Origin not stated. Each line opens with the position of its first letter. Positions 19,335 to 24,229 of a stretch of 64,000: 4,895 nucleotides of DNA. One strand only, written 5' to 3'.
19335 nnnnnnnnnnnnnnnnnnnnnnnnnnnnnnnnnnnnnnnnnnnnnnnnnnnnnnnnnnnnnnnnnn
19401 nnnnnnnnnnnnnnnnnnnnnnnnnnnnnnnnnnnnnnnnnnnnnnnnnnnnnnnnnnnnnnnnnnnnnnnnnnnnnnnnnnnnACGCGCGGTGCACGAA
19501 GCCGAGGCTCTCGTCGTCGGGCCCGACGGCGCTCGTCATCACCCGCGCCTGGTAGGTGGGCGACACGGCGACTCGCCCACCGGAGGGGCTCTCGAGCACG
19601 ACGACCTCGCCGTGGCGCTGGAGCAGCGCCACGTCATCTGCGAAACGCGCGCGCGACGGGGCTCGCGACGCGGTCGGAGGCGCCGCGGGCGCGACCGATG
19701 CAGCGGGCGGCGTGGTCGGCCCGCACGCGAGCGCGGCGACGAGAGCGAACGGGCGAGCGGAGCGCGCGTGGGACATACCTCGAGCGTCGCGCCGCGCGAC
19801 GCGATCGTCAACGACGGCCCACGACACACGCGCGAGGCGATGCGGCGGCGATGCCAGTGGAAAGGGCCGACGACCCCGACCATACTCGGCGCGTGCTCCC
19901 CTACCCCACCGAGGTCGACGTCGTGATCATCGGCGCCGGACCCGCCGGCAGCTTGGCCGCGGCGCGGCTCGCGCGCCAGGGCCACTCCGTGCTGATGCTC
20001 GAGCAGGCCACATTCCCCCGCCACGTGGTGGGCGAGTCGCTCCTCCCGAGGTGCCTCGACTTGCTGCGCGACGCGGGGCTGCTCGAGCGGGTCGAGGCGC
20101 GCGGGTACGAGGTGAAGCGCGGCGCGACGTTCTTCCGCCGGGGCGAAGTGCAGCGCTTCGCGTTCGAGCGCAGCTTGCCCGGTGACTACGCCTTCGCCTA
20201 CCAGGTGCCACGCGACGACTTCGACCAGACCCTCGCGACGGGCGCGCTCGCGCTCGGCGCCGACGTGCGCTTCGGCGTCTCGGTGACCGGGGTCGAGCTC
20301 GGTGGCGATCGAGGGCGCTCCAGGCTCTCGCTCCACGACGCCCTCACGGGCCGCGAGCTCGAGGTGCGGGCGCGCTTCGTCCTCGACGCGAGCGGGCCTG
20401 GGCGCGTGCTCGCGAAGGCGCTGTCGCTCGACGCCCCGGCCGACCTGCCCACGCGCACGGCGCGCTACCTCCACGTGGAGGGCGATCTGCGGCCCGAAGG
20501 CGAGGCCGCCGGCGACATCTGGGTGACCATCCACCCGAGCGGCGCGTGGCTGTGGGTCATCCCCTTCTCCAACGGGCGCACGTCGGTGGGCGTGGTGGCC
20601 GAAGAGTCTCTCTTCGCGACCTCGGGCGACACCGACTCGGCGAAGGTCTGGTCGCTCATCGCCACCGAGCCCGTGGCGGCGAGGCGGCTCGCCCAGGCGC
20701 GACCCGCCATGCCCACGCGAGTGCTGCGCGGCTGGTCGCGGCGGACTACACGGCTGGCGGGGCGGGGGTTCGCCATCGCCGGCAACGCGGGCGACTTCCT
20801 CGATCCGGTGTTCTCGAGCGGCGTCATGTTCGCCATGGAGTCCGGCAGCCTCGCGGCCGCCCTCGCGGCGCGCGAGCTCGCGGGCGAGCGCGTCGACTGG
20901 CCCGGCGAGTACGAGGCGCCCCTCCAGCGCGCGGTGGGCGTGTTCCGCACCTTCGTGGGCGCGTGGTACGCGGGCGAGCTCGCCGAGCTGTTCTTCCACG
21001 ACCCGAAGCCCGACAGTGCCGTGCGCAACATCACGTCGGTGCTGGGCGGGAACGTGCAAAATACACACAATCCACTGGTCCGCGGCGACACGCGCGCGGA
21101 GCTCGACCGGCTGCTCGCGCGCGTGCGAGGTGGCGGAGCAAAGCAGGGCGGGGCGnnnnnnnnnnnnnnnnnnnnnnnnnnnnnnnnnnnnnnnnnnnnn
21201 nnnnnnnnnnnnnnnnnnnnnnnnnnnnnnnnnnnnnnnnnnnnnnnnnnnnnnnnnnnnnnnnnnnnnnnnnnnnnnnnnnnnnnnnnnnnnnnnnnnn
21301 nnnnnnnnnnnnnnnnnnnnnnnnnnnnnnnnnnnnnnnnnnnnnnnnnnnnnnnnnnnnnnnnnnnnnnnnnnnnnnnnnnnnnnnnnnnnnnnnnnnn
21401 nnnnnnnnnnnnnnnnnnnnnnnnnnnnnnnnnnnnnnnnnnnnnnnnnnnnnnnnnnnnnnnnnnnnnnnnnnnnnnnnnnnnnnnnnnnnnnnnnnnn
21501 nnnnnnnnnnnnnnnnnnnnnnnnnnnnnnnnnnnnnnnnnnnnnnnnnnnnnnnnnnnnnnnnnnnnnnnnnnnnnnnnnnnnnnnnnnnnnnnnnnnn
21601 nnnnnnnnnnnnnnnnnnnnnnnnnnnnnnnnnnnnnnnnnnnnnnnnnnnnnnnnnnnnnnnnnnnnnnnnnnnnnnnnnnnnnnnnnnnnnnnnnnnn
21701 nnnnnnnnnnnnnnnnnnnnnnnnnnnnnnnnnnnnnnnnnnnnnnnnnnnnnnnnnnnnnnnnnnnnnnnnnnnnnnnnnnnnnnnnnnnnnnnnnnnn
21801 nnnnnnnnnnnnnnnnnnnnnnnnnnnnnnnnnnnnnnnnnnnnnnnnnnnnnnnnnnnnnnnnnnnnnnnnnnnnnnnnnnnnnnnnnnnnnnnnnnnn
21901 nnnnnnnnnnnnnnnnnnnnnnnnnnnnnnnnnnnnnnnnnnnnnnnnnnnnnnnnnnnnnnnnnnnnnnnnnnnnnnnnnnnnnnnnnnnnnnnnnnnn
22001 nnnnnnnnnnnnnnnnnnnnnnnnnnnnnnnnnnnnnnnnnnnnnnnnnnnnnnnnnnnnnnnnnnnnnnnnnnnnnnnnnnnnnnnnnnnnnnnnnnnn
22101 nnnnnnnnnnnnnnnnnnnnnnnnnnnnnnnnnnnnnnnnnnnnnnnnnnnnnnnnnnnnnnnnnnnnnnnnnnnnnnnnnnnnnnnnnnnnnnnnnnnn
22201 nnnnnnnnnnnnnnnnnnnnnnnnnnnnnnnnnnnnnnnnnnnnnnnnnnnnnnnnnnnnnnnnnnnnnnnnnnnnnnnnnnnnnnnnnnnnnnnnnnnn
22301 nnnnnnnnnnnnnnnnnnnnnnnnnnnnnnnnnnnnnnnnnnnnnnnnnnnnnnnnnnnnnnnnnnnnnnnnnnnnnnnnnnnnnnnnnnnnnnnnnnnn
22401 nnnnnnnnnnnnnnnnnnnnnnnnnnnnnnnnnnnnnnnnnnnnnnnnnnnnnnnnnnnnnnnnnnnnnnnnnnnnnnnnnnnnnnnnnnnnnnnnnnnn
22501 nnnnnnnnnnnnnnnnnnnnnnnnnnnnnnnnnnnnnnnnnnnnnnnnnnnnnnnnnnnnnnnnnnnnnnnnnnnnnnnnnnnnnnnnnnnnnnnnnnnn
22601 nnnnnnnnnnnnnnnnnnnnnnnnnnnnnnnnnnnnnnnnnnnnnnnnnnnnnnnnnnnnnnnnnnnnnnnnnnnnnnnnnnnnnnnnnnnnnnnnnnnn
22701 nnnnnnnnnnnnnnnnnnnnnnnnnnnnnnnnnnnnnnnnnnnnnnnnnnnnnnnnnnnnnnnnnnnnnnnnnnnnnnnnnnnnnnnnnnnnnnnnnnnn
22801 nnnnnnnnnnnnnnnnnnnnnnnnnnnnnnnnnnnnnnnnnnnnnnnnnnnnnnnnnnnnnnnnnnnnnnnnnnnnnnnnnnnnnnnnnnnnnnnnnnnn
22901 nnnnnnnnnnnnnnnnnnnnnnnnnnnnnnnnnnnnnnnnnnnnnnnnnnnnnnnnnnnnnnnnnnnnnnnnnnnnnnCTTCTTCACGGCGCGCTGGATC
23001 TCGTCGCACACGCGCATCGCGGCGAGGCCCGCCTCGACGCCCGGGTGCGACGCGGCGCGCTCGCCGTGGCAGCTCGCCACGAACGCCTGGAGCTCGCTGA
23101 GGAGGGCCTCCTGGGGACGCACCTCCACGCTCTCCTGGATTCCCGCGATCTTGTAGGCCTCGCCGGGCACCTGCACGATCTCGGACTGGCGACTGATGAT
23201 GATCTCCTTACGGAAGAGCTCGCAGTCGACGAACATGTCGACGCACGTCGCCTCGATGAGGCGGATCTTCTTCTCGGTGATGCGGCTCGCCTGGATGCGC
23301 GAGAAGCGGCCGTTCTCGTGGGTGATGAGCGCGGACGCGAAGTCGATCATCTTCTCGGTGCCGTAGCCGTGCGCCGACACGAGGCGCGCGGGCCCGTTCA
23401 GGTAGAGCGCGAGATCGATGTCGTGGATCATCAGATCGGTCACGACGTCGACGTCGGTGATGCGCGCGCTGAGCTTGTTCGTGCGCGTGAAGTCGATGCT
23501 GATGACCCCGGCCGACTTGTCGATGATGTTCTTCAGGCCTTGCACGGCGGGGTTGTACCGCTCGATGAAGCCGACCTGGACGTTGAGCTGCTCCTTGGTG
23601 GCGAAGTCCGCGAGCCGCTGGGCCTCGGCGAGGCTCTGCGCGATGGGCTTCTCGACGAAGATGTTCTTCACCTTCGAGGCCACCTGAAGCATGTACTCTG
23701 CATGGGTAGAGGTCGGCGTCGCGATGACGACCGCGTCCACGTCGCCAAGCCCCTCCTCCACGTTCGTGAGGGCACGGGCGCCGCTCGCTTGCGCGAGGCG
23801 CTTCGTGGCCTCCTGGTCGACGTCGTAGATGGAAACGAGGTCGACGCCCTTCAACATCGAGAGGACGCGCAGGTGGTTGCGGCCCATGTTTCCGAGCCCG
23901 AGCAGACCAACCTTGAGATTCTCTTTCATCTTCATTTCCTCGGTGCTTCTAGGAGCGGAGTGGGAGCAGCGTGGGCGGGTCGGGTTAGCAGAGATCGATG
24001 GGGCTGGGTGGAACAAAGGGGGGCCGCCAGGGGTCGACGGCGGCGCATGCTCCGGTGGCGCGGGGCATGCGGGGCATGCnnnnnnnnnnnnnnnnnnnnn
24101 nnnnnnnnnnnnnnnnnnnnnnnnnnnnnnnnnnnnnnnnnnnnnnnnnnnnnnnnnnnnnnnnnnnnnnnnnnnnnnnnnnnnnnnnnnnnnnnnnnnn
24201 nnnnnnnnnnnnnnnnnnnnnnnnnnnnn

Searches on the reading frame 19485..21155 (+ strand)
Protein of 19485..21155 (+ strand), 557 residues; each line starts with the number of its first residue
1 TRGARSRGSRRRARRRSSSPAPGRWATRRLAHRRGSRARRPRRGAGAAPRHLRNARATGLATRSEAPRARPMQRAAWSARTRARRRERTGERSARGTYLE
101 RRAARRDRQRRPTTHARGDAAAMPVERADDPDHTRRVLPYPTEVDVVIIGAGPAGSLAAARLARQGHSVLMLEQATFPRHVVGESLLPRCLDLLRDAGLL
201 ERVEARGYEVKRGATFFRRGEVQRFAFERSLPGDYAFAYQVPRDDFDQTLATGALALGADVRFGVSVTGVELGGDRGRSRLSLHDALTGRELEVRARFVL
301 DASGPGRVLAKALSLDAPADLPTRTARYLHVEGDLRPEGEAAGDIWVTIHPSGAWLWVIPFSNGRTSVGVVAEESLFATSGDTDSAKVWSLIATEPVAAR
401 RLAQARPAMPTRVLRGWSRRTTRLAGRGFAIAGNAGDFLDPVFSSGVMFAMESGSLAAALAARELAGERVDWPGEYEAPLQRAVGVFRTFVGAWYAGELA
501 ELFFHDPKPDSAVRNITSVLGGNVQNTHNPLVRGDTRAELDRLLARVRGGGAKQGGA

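Call 57: search_protein_families(library=pfam, proteins=[window:19485-21155:+], max_evalue=0.0001)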
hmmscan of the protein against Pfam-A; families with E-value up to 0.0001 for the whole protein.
window:19485-21155:+ (557 aa): 10 families
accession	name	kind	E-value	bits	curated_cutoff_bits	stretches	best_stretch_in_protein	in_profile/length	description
PF04820.20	Trp_halogenase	-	7.1e-25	88.2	21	2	232-496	146-387/458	Tryptophan halogenase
PF01494.25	FAD_binding_3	-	1.1e-22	81.1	22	1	143-374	1-234/349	FAD binding domain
PF01266.30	DAO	-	8.2e-11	42.5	27.9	2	145-177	1-33/353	FAD dependent oxidoreductase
PF12831.13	FAD_oxidored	-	2.5e-09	37.4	27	1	145-312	1-153/416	FAD dependent oxidoreductase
PF13450.12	NAD_binding_8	-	4.1e-07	30.6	21.9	1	148-176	1-29/68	NAD(P)-binding Rossmann-like domain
PF00890.30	FAD_binding_2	-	4.1e-06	26.7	20.4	1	145-175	1-31/414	FAD binding domain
PF07992.20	Pyr_redox_2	-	5.8e-06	26.4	26.1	1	145-178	2-36/291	Pyridine nucleotide-disulphide oxidoreductase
PF03486.20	HI0933_like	-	3.7e-05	23.7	50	1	145-175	2-32/244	HI0933-like protein Rossmann domain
PF05834.18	Lycopene_cycl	-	6e-05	22.7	23.4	0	145-174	1-32/380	Lycopene cyclase protein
PF01134.28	GIDA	-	6.5e-05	22.6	22.1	1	145-175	1-31/391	Glucose inhibited division protein A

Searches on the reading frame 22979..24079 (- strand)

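Call 57: search_protein_families(library=pfam, proteins=[window:22979-24079:-], max_evalue=0.0001)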
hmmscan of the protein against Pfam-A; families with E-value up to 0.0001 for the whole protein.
window:22979-24079:- (367 aa): 4 families
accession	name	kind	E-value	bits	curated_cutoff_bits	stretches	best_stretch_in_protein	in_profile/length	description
PF01408.29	GFO_IDH_MocA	-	1.2e-26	94.2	24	1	55-171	1-120/120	Oxidoreductase family, NAD-binding Rossmann fold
PF22725.1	GFO_IDH_MocA_C3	-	2.9e-07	31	27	1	212-270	45-108/124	GFO/IDH/MocA C-terminal domain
PF03446.21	NAD_binding_2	-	1.2e-06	29.1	21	1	56-135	1-77/161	NAD binding domain of 6-phosphogluconate dehydrogenase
PF02423.21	OCD_Mu_crystall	-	9e-06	25.3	24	1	51-130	126-210/314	Ornithine cyclodeaminase/mu-crystallin family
